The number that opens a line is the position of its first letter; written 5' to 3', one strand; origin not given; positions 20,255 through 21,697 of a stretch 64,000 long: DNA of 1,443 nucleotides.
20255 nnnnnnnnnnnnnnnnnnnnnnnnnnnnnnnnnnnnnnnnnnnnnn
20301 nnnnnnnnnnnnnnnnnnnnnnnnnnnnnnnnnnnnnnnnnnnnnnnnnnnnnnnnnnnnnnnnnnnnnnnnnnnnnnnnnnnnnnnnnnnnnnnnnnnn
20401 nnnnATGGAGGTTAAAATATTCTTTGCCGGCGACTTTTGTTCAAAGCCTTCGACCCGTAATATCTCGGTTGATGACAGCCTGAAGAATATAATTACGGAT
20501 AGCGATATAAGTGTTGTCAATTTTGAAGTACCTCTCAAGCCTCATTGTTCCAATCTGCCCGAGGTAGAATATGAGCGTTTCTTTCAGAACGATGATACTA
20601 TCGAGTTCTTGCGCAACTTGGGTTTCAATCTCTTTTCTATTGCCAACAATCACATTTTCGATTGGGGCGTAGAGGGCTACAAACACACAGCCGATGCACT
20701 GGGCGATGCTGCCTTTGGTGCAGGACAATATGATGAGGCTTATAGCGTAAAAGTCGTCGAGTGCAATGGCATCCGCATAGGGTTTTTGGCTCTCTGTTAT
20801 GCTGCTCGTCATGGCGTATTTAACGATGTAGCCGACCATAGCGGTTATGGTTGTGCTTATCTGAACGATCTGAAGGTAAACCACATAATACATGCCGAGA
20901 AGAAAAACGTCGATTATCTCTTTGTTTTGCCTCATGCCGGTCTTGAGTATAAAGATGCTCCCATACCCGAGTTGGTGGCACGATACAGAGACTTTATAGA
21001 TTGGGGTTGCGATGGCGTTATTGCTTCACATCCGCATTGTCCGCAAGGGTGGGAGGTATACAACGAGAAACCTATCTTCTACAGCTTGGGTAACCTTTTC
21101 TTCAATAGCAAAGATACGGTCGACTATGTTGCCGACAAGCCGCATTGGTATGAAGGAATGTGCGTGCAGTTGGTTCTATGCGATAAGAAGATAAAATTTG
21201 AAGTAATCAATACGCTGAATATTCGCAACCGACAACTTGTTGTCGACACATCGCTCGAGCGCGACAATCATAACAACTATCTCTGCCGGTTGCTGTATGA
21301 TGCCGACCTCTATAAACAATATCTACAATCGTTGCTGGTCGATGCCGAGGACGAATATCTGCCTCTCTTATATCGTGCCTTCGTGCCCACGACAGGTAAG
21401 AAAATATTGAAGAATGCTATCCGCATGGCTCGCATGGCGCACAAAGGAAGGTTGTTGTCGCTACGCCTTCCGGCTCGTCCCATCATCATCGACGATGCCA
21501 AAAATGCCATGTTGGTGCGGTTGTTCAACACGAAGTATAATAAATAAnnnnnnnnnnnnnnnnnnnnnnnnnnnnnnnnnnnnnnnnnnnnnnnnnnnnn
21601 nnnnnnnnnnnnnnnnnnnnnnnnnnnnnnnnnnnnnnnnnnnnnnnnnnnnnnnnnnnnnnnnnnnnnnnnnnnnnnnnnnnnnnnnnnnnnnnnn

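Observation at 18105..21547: CEOS-like opine-type dehydrogenase, ATP-grasp and CapA-like trio next to the uronic-acid genes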

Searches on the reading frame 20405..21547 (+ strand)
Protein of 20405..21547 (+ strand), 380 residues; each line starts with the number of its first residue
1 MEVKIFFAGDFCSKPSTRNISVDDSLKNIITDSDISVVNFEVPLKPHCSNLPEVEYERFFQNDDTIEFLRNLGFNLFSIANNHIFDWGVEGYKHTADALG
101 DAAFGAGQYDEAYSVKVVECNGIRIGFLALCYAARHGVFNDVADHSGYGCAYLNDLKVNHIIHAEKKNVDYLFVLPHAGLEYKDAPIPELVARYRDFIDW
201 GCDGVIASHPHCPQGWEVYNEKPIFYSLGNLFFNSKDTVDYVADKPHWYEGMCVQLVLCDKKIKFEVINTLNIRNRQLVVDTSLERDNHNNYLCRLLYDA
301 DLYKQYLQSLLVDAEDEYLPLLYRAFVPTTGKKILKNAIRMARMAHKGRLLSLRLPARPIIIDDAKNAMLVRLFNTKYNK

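Call 3: search_protein_families(library=pfam, proteins=[window:20405-21547:+])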
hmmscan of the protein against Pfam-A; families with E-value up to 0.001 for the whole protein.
window:20405-21547:+ (380 aa): 1 family
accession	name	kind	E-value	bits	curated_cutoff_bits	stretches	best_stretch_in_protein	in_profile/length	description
PF09587.15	PGA_cap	-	2e-43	149.2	27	1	24-234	30-254/255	Bacterial capsule synthesis protein PGA_cap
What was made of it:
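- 20405..21547 (+): Soluble PGA_cap (CapA-family, calcineurin-like fold) protein. Proposed MslH-like metal-dependent epimerase of a glycan-linked amino acid that carries a free alpha-carboxylate. PF09587 149 bits (call 3).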

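Call 4: search_protein_families(library=ncbifam, proteins=[window:20405-21547:+])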
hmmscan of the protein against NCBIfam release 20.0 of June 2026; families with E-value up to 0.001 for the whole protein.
window:20405-21547:+ (380 aa): 1 family
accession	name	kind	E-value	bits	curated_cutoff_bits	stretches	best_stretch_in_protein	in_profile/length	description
NF038314.1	epimerase_MslH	equivalog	3.1e-11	42.3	700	1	182-232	266-316/439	lasso peptide C-terminal Trp epimerase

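Call 45: search_solved_structures(query=window:20405-21547:+, max_evalue=1, show_alignments=2)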
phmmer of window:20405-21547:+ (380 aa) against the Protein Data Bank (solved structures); distinct sequences matched with E-value up to 1: 4.
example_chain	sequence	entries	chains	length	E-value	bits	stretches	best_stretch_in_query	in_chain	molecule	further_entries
8gq9_A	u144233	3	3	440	3.8e-08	36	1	195-234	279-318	Poly-gamma-glutamate synthesis protein (Capsule biosynthesis protein)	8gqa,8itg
8gqb_A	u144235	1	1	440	4.1e-08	35.9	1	195-234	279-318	Poly-gamma-glutamate synthesis protein (Capsule biosynthesis protein)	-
8ith_A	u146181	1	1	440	3.6e-07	32.8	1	195-234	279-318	Poly-gamma-glutamate synthesis protein (Capsule biosynthesis protein)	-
3idv_A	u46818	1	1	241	0.18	14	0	10-58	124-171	Protein disulfide-isomerase A4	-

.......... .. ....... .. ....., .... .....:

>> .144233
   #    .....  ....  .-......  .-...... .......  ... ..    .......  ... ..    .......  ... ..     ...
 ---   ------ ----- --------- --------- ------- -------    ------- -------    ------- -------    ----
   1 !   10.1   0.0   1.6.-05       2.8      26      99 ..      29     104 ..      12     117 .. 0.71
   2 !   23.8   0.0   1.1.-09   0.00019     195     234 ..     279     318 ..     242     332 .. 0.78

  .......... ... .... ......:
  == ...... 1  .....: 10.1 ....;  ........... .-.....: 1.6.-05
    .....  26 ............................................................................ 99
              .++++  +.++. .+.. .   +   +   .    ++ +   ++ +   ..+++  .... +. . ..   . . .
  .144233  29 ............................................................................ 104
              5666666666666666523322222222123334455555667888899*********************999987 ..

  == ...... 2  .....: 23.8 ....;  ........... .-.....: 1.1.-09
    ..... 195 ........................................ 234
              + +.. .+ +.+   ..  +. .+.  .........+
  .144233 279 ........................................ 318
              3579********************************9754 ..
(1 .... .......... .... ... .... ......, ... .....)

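Call 54: find_homologous_proteins(query=window:20405-21547:+, max_evalue=0.00001)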
Query window:20405-21547:+ (380 aa): 1443 proteins with E <= 0.00001 among 3517 candidates; the best 120 are listed.
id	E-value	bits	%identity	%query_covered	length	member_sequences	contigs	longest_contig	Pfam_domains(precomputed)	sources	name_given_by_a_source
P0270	1.8e-257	872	98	100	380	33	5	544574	PF09587.16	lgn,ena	-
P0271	2.3e-186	638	72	99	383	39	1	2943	PF09587.16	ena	-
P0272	9.5e-157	540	61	98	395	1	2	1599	PF09587.16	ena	-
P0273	1.9e-150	519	61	98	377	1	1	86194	PF09587.16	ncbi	-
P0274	6.6e-150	518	61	98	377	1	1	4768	PF09587.16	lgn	-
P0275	1.2e-148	513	60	98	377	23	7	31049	PF09587.16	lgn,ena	-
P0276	1.4e-148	513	61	98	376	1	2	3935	PF09587.16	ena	-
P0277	1.5e-148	513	60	98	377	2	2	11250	PF09587.16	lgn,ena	-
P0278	1.7e-148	513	69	81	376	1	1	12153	PF09587.16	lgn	-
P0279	1.9e-147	509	60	98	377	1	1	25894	PF09587.16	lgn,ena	-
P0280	3.2e-147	509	60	98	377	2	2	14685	PF09587.16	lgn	-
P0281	9.3e-147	507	60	98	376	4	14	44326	PF09587.16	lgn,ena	-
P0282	1.3e-146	507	60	98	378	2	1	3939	PF09587.16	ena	-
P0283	7.2e-146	504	60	98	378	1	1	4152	PF09587.16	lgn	-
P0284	1.3e-145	503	68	81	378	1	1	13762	PF09587.16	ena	-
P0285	3.8e-145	502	67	83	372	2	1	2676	PF09587.16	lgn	-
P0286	1.3e-144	500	67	81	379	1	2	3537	PF09587.16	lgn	-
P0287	2.0e-144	499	67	81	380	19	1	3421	PF09587.16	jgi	jgi:poly-gamma-glutamate synthesis protein (capsule biosynthesis protein)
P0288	9.0e-143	494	59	98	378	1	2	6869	PF09587.16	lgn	-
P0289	1.7e-142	493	63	86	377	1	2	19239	PF09587.16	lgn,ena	-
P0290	7.2e-142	491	62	88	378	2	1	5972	PF09587.16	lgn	-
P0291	8.3e-142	491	67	82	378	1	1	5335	PF09587.16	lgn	-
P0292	5.0e-141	488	58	98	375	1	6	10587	PF09587.16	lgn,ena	-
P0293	1.2e-140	487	63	82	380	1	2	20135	PF09587.16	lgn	-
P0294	4.3e-139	482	61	89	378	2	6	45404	PF09587.16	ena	-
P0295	4.3e-139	482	61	88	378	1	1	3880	PF09587.16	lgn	-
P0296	1.2e-138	481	57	99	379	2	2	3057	PF09587.16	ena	-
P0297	5.5e-137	475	57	99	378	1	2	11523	PF09587.16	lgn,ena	-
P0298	1.0e-136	474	55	98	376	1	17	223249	PF09587.16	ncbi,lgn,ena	-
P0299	1.1e-136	474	57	97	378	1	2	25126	PF09587.16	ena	-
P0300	1.4e-136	474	57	99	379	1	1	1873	PF09587.16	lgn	-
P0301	2.0e-136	473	55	98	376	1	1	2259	PF09587.16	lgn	-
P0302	2.0e-136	473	61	89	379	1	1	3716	PF09587.16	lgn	-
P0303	2.3e-136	473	57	99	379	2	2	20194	PF09587.16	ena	-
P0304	3.1e-136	473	56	99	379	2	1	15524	PF09587.16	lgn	-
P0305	1.2e-135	471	56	97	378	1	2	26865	PF09587.16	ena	-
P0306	2.1e-135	470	55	98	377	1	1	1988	PF09587.16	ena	-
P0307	2.6e-135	470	55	98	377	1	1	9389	PF09587.16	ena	-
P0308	2.8e-135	469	58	92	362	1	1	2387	PF09587.16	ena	-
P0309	5.2e-135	469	55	98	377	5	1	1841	PF09587.16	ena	-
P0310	6.3e-135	468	61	89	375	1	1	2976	PF09587.16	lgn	-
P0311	6.8e-135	468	54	99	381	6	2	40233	PF09587.16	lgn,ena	-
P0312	8.0e-135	468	55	99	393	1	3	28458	PF09587.16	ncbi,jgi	jgi:poly-gamma-glutamate synthesis protein (capsule biosynthesis protein)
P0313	8.3e-135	468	57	98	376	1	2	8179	PF09587.16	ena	-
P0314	9.0e-135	468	56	97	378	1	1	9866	PF09587.16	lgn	-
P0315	1.0e-134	468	56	98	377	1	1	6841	PF09587.16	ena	-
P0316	2.0e-134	467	55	98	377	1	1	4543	PF09587.16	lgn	-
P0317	2.1e-134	467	55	100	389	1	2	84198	PF09587.16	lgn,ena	-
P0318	2.4e-134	466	55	97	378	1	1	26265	PF09587.16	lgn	-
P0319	2.9e-134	466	55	98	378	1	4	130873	PF09587.16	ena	-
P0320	3.8e-134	466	57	97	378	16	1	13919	PF09587.16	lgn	-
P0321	4.0e-134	466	55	97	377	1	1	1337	PF09587.16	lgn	-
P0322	4.5e-134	465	55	97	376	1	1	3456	PF09587.16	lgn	-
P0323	4.7e-134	465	55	98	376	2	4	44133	PF09587.16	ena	-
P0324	5.4e-134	465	56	96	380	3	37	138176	PF09587.16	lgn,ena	-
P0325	5.4e-134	465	56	99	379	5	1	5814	PF09587.16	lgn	-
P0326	6.8e-134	465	56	97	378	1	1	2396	PF09587.16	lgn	-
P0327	7.6e-134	465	56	99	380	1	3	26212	PF09587.16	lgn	-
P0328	7.8e-134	465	55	97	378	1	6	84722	PF09587.16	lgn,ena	-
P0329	8.0e-134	465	57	97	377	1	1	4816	PF09587.16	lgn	-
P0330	9.2e-134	464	55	97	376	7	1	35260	PF09587.16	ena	-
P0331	1.3e-133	464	56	97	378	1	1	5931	PF09587.16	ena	-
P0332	1.3e-133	464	60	88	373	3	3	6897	PF09587.16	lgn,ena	-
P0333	1.6e-133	464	54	98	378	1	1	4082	PF09587.16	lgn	-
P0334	1.8e-133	463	55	97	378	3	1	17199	PF09587.16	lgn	-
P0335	2.0e-133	463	56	97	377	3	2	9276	PF09587.16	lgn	-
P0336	2.0e-133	463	58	91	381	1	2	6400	PF09587.16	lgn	-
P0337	3.4e-133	463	55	97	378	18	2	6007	PF09587.16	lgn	-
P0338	3.6e-133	462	54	99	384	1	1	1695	PF09587.16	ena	-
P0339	4.4e-133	462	63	85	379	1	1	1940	PF09587.16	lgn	-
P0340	5.1e-133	462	63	81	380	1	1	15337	PF09587.16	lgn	-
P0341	5.4e-133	462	54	99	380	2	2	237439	PF09587.16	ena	-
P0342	5.4e-133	462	55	98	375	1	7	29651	PF09587.16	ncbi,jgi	jgi:poly-gamma-glutamate synthesis protein (capsule biosynthesis protein)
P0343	5.9e-133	462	55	99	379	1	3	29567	PF09587.16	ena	-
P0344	6.2e-133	462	55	99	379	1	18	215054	PF09587.16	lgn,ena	-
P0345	8.4e-133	461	63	81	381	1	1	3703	PF09587.16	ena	-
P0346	9.3e-133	461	62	85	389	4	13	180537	PF09587.16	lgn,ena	-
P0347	9.6e-133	461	56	97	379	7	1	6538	PF09587.16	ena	-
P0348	9.8e-133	461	55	99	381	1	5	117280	PF09587.16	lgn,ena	-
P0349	1.0e-132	461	54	99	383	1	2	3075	PF09587.16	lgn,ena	-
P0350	1.0e-132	461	54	99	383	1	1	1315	PF09587.16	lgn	-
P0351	1.1e-132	461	56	97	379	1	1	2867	PF09587.16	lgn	-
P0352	1.1e-132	461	55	97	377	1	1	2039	PF09587.16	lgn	-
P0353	1.1e-132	461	54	98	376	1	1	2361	PF09587.16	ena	-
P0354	1.2e-132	461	55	99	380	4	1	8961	PF09587.16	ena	-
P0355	1.2e-132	461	55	97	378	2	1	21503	PF09587.16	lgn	-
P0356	1.3e-132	461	54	99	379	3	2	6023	PF09587.16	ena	-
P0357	1.4e-132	461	55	99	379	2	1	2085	PF09587.16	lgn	-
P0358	1.5e-132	460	60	87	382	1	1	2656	PF09587.16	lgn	-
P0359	1.6e-132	460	55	98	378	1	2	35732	PF09587.16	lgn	-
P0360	2.1e-132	460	54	98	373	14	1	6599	PF09587.16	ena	-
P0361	2.2e-132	460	65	81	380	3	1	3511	PF09587.16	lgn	-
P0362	2.2e-132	460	54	99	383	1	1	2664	PF09587.16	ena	-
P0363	2.3e-132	460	53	100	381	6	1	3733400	PF09587.16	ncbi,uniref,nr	ncbi:CapA family protein [Prevotella sp. E9-3]|uniref:CapA family protein n=1 Tax=Prevotella sp. E9-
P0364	2.7e-132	460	56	97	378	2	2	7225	PF09587.16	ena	-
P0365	2.9e-132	460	60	88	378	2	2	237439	PF09587.16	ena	-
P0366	3.1e-132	459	56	97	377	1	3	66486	PF09587.16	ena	-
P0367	4.0e-132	459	55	99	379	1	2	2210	PF09587.16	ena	-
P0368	4.2e-132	459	55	97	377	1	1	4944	PF09587.16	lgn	-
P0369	4.3e-132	459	54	99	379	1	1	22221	PF09587.16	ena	-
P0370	4.4e-132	459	55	97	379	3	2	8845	PF09587.16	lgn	-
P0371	5.5e-132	459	56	97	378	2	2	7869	PF09587.16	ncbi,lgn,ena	-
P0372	5.6e-132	459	55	99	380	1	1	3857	PF09587.16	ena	-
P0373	5.6e-132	459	55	98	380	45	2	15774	PF09587.16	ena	-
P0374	5.7e-132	459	55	99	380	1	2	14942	PF09587.16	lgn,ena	-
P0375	5.7e-132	459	64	82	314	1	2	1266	PF09587.16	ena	-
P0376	5.8e-132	458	55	99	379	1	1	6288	PF09587.16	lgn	-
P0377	5.9e-132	458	55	97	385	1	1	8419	PF09587.16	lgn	-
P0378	7.0e-132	458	53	98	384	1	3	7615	PF09587.16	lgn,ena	-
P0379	7.3e-132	458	55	97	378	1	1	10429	PF09587.16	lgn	-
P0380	8.8e-132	458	55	99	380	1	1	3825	PF09587.16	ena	-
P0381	9.2e-132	458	62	82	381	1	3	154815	PF09587.16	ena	-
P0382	1.0e-131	458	63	81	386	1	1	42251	PF09587.16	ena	-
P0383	1.1e-131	458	54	98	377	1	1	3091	PF09587.16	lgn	-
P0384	1.1e-131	458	68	72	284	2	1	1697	PF09587.16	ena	-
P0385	1.1e-131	458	56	100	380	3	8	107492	PF09587.16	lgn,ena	-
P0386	1.2e-131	457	55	99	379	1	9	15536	PF09587.16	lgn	-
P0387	1.2e-131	457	63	81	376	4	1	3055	PF09587.16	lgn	-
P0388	1.3e-131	457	54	100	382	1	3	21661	PF09587.16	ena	-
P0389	1.4e-131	457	54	99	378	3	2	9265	PF09587.16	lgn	-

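Call 55: find_encoding_contigs(protein=P0363, flank=8000, max_places=2)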
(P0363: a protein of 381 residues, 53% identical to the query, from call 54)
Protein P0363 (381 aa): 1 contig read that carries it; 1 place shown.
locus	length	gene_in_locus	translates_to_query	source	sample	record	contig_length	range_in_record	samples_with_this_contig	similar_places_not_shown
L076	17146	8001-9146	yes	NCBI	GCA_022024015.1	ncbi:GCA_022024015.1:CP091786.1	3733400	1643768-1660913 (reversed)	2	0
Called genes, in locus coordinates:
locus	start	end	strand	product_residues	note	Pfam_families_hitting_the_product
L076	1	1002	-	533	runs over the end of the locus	PF01855:POR_N, PF02776:TPP_enzyme_N (faint), PF02775:TPP_enzyme_C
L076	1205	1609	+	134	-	PF00903:Glyoxalase, PF13669:Glyoxalase_4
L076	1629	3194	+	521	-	PF01039:Carboxyl_trans, PF03255:ACCA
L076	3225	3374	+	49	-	-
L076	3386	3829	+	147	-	PF00364:Biotin_lipoyl, PF25973:BSH_CzcB (faint)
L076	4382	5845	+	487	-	PF01943:Polysacc_synt, PF13440:Polysacc_synt_3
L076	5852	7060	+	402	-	PF05222:AlaDh_PNT_N, PF01262:AlaDh_PNT_C (faint)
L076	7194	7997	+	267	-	PF04794:YdjC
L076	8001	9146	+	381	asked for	PF09587:PGA_cap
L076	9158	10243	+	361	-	PF03133:TTL (faint), PF14398:ATPgrasp_YheCD (faint), PF14397:ATPgrasp_ST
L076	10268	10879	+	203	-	PF00583:Acetyltransf_1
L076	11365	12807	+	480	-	PF01943:Polysacc_synt, PF13440:Polysacc_synt_3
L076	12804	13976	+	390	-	PF09587:PGA_cap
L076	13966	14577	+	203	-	-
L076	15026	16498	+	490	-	PF01943:Polysacc_synt, PF13440:Polysacc_synt_3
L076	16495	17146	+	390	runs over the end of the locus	PF09587:PGA_cap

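Call 56: find_encoding_contigs(protein=P0298, flank=8000, max_places=2)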
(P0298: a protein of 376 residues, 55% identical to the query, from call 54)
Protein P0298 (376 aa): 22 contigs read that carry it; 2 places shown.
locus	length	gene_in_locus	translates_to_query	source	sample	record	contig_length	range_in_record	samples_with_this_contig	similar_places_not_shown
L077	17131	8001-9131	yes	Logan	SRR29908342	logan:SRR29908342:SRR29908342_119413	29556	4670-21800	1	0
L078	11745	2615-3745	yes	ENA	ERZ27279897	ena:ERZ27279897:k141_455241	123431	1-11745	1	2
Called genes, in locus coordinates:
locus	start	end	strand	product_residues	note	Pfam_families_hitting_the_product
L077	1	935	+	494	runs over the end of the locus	PF01943:Polysacc_synt, PF13440:Polysacc_synt_3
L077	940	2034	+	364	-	PF09587:PGA_cap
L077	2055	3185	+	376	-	PF14397:ATPgrasp_ST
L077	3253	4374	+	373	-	PF14397:ATPgrasp_ST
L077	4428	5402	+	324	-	PF01757:Acyl_transf_3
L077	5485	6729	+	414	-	PF14397:ATPgrasp_ST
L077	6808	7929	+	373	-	PF14397:ATPgrasp_ST, PF14398:ATPgrasp_YheCD (faint)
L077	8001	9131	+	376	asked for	PF09587:PGA_cap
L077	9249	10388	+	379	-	PF14397:ATPgrasp_ST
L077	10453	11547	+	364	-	PF14397:ATPgrasp_ST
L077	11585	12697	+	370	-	PF14397:ATPgrasp_ST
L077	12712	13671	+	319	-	PF05222:AlaDh_PNT_N, PF02826:2-Hacid_dh_C (weak), PF01262:AlaDh_PNT_C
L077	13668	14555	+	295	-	PF14305:ATPgrasp_TupA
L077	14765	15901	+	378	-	PF00534:Glycos_transf_1, PF13692:Glyco_trans_1_4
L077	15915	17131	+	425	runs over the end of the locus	PF03721:UDPG_MGDP_dh_N, PF00984:UDPG_MGDP_dh, PF03720:UDPG_MGDP_dh_C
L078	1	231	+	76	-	?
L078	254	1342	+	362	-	PF14397:ATPgrasp_ST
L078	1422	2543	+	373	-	PF14397:ATPgrasp_ST, PF14398:ATPgrasp_YheCD (faint)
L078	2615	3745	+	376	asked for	PF09587:PGA_cap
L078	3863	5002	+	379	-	PF14397:ATPgrasp_ST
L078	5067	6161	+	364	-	PF14397:ATPgrasp_ST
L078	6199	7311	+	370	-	PF14397:ATPgrasp_ST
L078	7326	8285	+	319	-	PF05222:AlaDh_PNT_N, PF02826:2-Hacid_dh_C (weak), PF01262:AlaDh_PNT_C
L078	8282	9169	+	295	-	PF14305:ATPgrasp_TupA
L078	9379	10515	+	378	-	PF00534:Glycos_transf_1, PF13692:Glyco_trans_1_4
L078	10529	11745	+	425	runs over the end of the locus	PF03721:UDPG_MGDP_dh_N, PF00984:UDPG_MGDP_dh, PF03720:UDPG_MGDP_dh_C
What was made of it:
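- Searches that started from PGA_cap returned loci with DH, ST, TupA and ugd (calls 55, 56). Runs of up to seven ATPgrasp_ST genes with two PGA_cap genes occur in L077/L078, and flippase-PGA_cap units repeat in L076 (calls 55, 56). The same L077/L078 and L076 loci also carry a DH (calls 55, 56).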

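Call 63: search_solved_structures(query=A3, max_evalue=0.01, show_alignments=1)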
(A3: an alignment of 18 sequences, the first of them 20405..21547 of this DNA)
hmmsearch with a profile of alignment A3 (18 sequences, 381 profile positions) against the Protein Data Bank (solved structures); distinct sequences matched with E-value up to 0.01: 3.
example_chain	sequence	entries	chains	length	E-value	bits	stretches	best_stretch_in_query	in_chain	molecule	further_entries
8gq9_A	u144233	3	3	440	1.3e-11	47.2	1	198-233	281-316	Poly-gamma-glutamate synthesis protein (Capsule biosynthesis protein)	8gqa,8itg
8gqb_A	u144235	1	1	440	1.6e-11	46.9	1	198-233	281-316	Poly-gamma-glutamate synthesis protein (Capsule biosynthesis protein)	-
8ith_A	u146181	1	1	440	2.8e-10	42.8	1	198-233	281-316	Poly-gamma-glutamate synthesis protein (Capsule biosynthesis protein)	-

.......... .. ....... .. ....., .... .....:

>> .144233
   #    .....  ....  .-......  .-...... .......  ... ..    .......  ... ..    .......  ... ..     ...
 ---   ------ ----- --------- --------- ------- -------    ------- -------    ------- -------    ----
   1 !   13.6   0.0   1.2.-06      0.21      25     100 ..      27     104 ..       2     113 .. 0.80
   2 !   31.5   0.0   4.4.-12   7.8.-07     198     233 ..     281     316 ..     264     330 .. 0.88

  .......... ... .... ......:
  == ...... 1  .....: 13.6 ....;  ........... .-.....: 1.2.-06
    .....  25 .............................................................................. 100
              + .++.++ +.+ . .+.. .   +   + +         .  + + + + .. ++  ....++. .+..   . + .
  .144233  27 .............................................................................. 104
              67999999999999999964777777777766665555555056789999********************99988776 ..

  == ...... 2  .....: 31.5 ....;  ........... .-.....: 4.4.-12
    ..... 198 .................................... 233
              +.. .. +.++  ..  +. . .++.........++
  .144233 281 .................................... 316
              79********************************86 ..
